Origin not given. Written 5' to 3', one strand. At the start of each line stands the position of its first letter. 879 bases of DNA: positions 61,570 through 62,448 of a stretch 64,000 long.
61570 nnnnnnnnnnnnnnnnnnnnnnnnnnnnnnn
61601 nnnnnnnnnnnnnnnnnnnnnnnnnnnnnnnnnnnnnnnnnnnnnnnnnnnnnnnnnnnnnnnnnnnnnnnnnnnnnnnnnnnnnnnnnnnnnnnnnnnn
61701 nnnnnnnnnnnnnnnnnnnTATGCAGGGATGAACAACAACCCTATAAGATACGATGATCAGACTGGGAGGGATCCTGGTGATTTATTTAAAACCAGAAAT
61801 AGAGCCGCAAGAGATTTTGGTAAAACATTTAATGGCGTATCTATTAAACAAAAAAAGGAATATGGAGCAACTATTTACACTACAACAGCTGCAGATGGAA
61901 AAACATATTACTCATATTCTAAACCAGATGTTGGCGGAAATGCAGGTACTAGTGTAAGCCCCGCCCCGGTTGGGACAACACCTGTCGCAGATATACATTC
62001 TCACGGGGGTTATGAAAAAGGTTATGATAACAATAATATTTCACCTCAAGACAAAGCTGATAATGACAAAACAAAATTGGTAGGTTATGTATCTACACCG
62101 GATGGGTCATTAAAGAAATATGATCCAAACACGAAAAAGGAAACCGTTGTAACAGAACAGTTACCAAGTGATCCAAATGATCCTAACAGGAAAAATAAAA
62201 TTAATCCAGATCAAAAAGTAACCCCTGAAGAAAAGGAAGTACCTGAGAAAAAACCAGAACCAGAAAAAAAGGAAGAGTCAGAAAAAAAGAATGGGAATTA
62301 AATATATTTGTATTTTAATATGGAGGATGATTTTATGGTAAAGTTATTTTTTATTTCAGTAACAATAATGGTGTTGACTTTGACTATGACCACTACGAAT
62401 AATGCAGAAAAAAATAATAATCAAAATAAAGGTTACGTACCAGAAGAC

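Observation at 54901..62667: Giant Sec-secreted RHS polymorphic toxin with downstream NTF2-fold immunity gene; possible Tc-toxin-like BC fusion architecture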

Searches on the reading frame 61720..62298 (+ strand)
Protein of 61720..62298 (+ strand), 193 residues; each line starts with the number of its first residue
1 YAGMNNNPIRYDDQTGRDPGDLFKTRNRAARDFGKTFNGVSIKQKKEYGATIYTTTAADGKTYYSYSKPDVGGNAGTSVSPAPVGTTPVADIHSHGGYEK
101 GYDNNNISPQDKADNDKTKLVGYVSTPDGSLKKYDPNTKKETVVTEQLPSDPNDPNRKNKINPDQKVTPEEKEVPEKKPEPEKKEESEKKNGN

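Call 6: search_protein_families(library=pfam, proteins=[window:61720-62298:+], max_evalue=0.1)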
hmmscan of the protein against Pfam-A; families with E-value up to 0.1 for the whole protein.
window:61720-62298:+ (193 aa): 1 family
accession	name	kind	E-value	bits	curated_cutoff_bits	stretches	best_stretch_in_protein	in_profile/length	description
PF14220.11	DUF4329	-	2.6e-25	89.1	28.6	1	28-142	2-112/116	Domain of unknown function (DUF4329)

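Call 34: find_homologous_proteins(query=window:61768-62298:+, max_evalue=0.001)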
Query window:61768-62298:+ (177 aa): 66 proteins with E <= 0.001 among 179 candidates.
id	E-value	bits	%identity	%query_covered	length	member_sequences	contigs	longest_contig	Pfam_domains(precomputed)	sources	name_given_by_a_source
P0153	4.3e-50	188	62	81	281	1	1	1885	PF14220.12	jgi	jgi:RHS repeat-associated protein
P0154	1.4e-48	183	61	82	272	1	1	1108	PF14220.12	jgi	jgi:RHS repeat-associated protein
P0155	3.1e-47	179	60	84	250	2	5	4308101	PF14220.12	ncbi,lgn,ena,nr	ncbi:MAG: DUF4329 domain-containing protein [Flavobacteriaceae bacterium]|nr:MAG: DUF4329 domain-con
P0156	4.2e-47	178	59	81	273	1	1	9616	PF14220.12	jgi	jgi:RHS repeat-associated protein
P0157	3.9e-46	175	59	81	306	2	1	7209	PF14220.12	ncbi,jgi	ncbi:MAG: hypothetical protein RL308_1429 [Bacteroidota bacterium]|jgi:RHS repeat-associated protein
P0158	5.9e-46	175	58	86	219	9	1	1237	PF14220.12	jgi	-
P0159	2.3e-45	173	58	83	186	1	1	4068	PF14220.12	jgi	jgi:hypothetical protein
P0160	3.7e-44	169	61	81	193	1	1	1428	PF14220.12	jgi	jgi:hypothetical protein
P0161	1.3e-43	167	60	80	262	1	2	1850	PF14220.12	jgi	-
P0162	1.8e-43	167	56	93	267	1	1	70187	PF14220.12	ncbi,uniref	ncbi:DUF4329 domain-containing protein, partial [Sediminibacterium sp.]|uniref:DUF4329 domain-contai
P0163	5.0e-43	165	59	83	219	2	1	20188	PF14220.12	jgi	jgi:hypothetical protein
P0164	9.5e-43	164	58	82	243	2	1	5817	PF14220.12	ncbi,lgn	-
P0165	9.0e-42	161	59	80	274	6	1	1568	PF14220.12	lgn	-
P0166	1.6e-41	160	59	80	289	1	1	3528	PF14220.12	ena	-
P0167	2.6e-41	160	51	98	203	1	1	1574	PF14220.12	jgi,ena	-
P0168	3.3e-41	159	55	82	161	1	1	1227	PF14220.12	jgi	jgi:hypothetical protein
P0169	3.6e-41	159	52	95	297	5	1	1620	PF14220.12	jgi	-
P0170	2.8e-40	156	58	80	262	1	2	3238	PF14220.12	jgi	jgi:RHS repeat-associated protein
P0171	4.8e-40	155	49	96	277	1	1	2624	PF14220.12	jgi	jgi:RHS repeat-associated protein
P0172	2.6e-39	153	56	82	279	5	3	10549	PF14220.12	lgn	-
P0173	4.1e-39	152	56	80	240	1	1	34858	PF14220.12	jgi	jgi:hypothetical protein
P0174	4.2e-39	152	56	82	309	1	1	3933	PF14220.12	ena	-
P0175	6.0e-39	152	54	82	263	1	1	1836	PF14220.12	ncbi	-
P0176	6.4e-39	152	56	80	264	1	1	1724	PF14220.12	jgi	jgi:RHS repeat-associated protein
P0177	1.5e-38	151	56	80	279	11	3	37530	PF14220.12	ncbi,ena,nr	ncbi:MAG: DUF4329 domain-containing protein [Bacteroidetes bacterium]|nr:DUF4329 domain-containing p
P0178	1.9e-38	150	54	80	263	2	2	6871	PF14220.12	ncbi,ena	-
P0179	2.0e-38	150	53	82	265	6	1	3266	PF14220.12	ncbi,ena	-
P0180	5.7e-38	149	55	82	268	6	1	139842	PF14220.12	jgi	jgi:RHS repeat-associated protein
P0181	2.1e-37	147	54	82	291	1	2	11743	PF14220.12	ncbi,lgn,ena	-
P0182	2.5e-37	147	52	82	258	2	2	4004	PF14220.12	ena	-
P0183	3.0e-37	146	56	79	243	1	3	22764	PF14220.12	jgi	jgi:hypothetical protein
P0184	3.2e-37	146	52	92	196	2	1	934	PF14220.12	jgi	jgi:hypothetical protein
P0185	9.5e-37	145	49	96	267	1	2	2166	PF14220.12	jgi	jgi:RHS repeat-associated protein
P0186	1.2e-36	144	57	80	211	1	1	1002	PF14220.12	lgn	-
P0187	1.7e-36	144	48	94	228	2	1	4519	PF14220.12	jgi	jgi:hypothetical protein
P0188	5.0e-36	142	47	95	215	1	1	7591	PF14220.12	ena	-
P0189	8.4e-36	142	49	93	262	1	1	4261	PF14220.12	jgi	jgi:RHS repeat-associated protein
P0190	1.3e-35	141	47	95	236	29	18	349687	PF14220.12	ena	-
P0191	2.9e-35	140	52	81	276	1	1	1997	PF14220.12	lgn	-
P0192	3.9e-35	139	45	98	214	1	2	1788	PF14220.12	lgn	-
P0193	5.4e-35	139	46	96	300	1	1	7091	PF14220.12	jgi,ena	-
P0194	1.0e-34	138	46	98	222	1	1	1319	PF14220.12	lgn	-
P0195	3.6e-34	136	50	81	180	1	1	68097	PF14220.12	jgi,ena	-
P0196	4.8e-34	136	50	94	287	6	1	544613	PF14220.12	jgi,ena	-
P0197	9.7e-34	135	47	95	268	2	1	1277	PF14220.12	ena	-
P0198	2.1e-33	134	50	94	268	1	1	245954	PF14220.12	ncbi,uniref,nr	ncbi:DUF4329 domain-containing protein [Chryseobacterium soli]|uniref:DUF4329 domain-containing prot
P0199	7.0e-33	132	48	86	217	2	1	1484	PF14220.12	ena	-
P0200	2.2e-32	130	47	90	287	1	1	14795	PF14220.12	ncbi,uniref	ncbi:DUF4329 domain-containing protein, partial [Myroides sp. 1354]|uniref:DUF4329 domain-containing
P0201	2.6e-32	130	50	79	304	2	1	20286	PF14220.12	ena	-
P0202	3.8e-32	130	49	92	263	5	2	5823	PF14220.12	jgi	jgi:Domain of unknown function (DUF4329)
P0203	9.7e-32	128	49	83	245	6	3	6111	PF14220.12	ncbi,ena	-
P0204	9.8e-32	128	50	83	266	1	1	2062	PF14220.12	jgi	jgi:RHS repeat-associated protein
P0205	1.2e-31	128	49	83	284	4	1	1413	PF14220.12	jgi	-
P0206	3.5e-31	127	54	77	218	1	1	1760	PF14220.12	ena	-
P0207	3.7e-31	126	44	94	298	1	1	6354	PF14220.12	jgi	jgi:hypothetical protein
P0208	5.6e-31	126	54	71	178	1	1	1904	PF14220.12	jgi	jgi:hypothetical protein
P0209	1.8e-28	118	55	63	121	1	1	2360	PF14220.12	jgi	jgi:hypothetical protein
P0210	1.2e-27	115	47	83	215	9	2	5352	PF14220.12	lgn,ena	-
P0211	2.3e-27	114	47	82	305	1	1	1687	PF14220.12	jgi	-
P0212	1.5e-26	111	44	80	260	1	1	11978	PF14220.12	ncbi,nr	ncbi:MAG: hypothetical protein KatS3mg027_2667 [Bacteroidia bacterium]|nr:MAG: hypothetical protein 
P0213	3.5e-26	110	54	59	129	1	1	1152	PF14220.12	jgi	-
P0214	2.2e-25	108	48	83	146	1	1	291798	PF14220.12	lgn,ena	-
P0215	3.0e-19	88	46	67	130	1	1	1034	PF14220.12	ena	-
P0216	6.6e-19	87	52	54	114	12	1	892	PF14220.12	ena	-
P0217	7.8e-18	83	57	42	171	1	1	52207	PF14220.12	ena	-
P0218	2.5e-15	75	37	96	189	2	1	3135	PF14220.12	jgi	jgi:hypothetical protein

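Call 57: find_encoding_contigs(protein=P0155, flank=10000, max_places=2)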
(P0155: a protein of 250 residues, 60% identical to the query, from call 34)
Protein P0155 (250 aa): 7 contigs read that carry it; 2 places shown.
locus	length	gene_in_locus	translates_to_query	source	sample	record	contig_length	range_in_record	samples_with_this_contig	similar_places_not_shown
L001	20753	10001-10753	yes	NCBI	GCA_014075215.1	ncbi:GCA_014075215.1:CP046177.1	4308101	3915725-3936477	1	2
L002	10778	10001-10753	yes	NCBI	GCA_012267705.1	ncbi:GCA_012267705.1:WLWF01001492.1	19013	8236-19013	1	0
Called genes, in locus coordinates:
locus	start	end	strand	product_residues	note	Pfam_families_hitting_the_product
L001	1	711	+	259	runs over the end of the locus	-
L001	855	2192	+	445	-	PF04326:SLFN_AlbA_2, PF13749:HATPase_c_4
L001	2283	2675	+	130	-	-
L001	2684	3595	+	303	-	PF14220:DUF4329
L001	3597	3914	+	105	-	PF15631:Imm-NTF2-2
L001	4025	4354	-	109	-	PF06296:RelE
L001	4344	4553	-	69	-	-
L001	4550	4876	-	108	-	PF12844:HTH_19, PF13560:HTH_31, PF01381:HTH_3, PF07022:Phage_CI_repr (weak)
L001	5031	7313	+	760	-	PF01807:Zn_ribbon_DnaG, PF13155:Toprim_2, PF13662:Toprim_4 (weak), PF27228:MTBMA_p00010_2nd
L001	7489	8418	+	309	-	PF00589:Phage_integrase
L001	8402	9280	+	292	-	PF13495:Phage_int_SAM_4, PF00589:Phage_integrase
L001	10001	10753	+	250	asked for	PF14220:DUF4329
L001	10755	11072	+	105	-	PF15631:Imm-NTF2-2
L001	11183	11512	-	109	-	PF06296:RelE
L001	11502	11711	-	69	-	-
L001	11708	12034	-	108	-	PF12844:HTH_19, PF13560:HTH_31, PF01381:HTH_3, PF07022:Phage_CI_repr (weak)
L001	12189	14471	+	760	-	PF01807:Zn_ribbon_DnaG, PF13155:Toprim_2, PF13662:Toprim_4 (weak), PF27228:MTBMA_p00010_2nd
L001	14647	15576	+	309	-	PF00589:Phage_integrase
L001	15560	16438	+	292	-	PF13495:Phage_int_SAM_4, PF00589:Phage_integrase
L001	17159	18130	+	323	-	PF01551:Peptidase_M23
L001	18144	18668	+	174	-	PF14254:DUF4348 (weak)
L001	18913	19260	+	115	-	-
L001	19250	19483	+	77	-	-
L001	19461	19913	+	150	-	PF01610:DDE_Tnp_ISL3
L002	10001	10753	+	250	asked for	PF14220:DUF4329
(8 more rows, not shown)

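Call 58: find_encoding_contigs(protein=P0180, flank=10000, max_places=2)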
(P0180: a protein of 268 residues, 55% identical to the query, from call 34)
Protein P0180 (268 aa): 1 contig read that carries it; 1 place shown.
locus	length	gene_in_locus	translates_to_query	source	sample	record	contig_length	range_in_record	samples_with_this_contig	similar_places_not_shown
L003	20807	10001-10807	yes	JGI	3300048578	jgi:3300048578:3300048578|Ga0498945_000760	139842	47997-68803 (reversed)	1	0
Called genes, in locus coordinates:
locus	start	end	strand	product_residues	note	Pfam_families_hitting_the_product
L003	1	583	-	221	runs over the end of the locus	-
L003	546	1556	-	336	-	-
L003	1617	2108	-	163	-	-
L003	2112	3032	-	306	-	-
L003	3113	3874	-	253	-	PF00589:Phage_integrase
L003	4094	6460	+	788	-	-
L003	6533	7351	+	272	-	-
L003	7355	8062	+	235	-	-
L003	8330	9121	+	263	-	-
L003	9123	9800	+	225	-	-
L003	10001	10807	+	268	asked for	PF14220:DUF4329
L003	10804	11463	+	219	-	-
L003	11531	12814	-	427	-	PF00483:NTP_transferase, PF24894:Hexapep_GlmU (faint), PF25084:LbH_EIF2B (faint), PF25247:LbH_GLGC, PF25087:GMPPB_C (faint)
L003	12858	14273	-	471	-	PF08323:Glyco_transf_5, PF13439:Glyco_transf_4 (faint), PF00534:Glycos_transf_1, PF13692:Glyco_trans_1_4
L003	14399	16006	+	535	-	PF07690:MFS_1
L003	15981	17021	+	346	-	PF00480:ROK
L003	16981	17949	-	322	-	PF09992:NAGPA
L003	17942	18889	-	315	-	PF16881:LIAS_N (weak), PF04055:Radical_SAM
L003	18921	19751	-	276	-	-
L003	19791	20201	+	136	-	PF02566:OsmC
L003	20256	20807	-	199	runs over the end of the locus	PF02545:Maf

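Call 116: find_encoding_contigs(protein=P0198, flank=9000, max_places=1)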
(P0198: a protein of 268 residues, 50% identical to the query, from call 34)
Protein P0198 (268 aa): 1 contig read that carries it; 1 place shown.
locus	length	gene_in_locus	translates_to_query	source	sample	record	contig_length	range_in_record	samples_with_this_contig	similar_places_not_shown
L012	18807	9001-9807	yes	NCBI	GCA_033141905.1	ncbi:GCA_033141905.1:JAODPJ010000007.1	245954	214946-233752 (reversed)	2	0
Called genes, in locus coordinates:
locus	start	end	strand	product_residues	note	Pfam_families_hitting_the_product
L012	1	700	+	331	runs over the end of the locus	PF15659:Toxin-JAB1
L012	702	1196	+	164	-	-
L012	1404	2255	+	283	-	-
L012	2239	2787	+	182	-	-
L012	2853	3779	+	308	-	PF15659:Toxin-JAB1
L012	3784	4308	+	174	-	-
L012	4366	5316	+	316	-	-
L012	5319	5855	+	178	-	-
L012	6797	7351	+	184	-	-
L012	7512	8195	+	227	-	-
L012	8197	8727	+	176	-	-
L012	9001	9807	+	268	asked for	PF14220:DUF4329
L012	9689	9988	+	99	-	PF15631:Imm-NTF2-2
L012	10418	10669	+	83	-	-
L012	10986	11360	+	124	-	-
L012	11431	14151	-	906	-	-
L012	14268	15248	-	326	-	-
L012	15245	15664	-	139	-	-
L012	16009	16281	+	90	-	-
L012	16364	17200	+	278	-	PF22252:PNGase_F-II_N, PF09697:Porph_ging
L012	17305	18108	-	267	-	-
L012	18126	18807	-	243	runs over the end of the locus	PF00230:MIP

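Call 117: find_encoding_contigs(protein=P0196, flank=9000, max_places=1)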
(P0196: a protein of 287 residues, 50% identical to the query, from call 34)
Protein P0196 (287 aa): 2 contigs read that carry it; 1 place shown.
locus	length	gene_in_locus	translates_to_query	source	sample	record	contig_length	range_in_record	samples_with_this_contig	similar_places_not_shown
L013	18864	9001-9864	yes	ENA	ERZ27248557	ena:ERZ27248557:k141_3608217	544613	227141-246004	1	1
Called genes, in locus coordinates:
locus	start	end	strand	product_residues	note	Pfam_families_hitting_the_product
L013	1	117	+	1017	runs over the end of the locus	-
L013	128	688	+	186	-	-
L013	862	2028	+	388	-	PF26363:Phospholipase-like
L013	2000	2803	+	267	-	PF13606:Ank_3 (faint), PF12796:Ank_2 (weak), PF13637:Ank_4 (faint), PF13857:Ank_5 (faint), PF12796:Ank_2, PF00023:Ank (weak)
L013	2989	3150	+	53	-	-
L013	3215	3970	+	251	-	-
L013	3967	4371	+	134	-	-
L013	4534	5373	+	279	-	-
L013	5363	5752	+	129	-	-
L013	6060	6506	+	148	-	-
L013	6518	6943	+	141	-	-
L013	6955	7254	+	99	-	-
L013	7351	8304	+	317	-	-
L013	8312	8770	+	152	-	-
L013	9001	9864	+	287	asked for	PF14220:DUF4329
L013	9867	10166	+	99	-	PF15631:Imm-NTF2-2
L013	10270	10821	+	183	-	-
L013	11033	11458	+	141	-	PF12895:ANAPC3 (faint)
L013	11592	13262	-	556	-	PF23357:DUF7088, PF09822:ABC_transp_aux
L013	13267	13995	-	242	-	PF01061:ABC2_membrane (weak), PF12679:ABC2_membrane_2, PF12730:ABC2_membrane_4 (weak), PF12698:ABC2_membrane_3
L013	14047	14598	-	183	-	PF03653:UPF0093, PF05425:CopD (weak)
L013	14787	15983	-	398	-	PF00155:Aminotran_1_2, PF00464:SHMT (faint)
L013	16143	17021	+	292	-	PF13621:Cupin_8, PF08007:JmjC_2 (weak)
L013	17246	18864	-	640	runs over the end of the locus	PF17900:Peptidase_M1_N, PF01433:Peptidase_M1, PF18962:Por_Secre_tail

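Call 118: find_encoding_contigs(protein=P0190, flank=9000, max_places=1)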
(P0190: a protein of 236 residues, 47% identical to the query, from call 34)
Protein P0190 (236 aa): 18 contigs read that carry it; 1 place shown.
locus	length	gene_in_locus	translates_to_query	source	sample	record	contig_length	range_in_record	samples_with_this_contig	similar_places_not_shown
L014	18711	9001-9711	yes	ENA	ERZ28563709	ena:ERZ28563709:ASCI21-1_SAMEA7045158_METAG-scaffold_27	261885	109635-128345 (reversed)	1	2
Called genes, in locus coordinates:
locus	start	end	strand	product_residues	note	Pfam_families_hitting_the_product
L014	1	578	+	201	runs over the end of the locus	PF00009:GTP_EFTU (faint), PF01926:MMR_HSR1, PF02421:FeoB_N (weak), PF03193:RsgA_GTPase (faint)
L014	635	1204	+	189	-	PF00383:dCMP_cyt_deam_1, PF14437:MafB19-deam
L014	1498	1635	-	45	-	-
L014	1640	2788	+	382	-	-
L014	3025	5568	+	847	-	-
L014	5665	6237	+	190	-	-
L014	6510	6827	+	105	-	PF15649:Tox-REase-7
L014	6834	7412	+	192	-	-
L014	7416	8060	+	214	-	-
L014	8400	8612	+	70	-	-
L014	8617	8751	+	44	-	-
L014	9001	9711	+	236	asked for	PF14220:DUF4329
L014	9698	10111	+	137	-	PF15631:Imm-NTF2-2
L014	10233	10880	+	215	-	-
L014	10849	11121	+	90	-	-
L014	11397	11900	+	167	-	-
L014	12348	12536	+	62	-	-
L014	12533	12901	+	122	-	-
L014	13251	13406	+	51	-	-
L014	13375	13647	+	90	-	-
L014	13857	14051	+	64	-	-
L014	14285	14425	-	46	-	-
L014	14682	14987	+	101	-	-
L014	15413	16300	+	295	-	-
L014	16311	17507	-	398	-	-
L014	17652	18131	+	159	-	PF14902:DUF4494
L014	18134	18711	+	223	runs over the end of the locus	PF01168:Ala_racemase_N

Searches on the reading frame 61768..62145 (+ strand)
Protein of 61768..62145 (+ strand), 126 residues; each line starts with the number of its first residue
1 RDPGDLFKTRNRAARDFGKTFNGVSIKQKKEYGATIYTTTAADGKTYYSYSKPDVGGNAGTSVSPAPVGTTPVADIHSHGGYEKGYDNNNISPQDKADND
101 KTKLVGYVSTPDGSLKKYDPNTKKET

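Call 87: search_solved_structures(query=A6, max_evalue=10, show_alignments=2)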
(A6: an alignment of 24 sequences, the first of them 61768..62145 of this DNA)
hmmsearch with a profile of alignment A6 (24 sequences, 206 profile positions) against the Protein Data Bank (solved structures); distinct sequences matched with E-value up to 10: 2.
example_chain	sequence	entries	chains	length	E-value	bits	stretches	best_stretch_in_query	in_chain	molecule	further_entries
1k32_A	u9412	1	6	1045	0.37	13.7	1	137-195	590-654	tricorn protease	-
1n6d_A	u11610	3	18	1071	0.38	13.7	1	137-195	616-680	Tricorn protease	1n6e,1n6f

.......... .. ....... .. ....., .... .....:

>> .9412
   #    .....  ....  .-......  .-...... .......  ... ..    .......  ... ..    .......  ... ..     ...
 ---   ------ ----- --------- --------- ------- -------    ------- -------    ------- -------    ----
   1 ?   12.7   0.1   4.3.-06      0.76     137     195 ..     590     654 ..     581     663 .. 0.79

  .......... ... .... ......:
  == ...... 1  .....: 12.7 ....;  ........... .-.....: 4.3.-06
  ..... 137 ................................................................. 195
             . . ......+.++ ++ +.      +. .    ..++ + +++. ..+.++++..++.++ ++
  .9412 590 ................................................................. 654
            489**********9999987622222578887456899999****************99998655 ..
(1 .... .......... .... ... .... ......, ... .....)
